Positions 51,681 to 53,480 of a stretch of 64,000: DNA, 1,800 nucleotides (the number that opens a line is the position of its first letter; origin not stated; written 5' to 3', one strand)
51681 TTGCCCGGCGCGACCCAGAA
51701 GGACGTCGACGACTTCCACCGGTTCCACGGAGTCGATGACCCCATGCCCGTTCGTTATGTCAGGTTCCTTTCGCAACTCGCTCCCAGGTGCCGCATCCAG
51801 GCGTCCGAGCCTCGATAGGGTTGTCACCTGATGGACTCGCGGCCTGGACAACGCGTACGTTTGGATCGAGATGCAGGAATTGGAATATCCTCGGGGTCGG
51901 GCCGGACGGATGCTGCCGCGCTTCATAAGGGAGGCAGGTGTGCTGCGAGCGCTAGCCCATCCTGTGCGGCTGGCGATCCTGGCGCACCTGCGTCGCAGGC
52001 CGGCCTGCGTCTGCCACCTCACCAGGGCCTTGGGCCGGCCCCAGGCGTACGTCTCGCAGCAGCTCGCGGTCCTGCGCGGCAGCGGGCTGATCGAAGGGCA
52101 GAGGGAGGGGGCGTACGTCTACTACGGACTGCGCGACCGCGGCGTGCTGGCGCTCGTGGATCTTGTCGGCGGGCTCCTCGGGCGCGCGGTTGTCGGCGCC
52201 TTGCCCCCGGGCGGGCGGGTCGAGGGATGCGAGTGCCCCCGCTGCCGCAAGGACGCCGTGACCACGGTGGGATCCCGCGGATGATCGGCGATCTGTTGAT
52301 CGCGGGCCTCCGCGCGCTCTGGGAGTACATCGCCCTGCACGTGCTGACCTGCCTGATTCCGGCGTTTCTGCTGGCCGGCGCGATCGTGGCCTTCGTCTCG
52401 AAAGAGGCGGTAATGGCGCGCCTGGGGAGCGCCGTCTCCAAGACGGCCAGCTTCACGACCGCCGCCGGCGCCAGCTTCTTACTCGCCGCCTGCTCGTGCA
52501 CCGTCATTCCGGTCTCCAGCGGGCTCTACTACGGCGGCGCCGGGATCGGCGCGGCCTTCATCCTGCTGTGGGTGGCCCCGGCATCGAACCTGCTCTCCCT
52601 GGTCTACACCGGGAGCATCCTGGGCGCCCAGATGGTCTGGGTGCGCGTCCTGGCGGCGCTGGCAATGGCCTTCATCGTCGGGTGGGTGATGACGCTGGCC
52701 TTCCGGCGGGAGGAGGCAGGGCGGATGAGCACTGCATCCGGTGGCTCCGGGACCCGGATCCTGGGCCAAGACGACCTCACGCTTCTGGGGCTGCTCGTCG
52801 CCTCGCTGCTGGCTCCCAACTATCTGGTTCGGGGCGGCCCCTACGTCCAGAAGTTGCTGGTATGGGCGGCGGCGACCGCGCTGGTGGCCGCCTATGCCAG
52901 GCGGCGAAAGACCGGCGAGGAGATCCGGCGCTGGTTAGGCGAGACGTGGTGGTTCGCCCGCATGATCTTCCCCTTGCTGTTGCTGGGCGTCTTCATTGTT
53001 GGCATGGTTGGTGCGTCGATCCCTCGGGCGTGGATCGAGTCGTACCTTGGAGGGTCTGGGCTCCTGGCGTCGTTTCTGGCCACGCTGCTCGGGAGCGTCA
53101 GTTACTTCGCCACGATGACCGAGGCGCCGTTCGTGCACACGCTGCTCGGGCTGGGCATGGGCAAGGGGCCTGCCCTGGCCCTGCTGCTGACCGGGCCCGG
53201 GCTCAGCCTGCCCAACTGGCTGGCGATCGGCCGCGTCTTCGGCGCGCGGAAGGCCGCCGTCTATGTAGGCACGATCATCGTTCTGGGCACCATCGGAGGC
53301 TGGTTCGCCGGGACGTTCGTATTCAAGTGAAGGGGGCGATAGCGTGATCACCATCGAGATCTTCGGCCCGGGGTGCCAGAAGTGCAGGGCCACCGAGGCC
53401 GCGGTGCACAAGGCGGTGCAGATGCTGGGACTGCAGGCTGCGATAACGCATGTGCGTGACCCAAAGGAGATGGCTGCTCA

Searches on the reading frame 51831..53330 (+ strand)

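Call 53: search_protein_families(library=pfam, proteins=[window:51831-53330:+], max_evalue=0.00001)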
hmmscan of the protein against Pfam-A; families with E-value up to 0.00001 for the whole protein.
window:51831-53330:+ (499 aa): 1 family
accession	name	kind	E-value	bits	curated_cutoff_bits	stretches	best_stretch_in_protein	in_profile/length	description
PF03773.19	ArsP_1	-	3.4e-66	223.8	32.3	1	159-491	4-290/294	Predicted permease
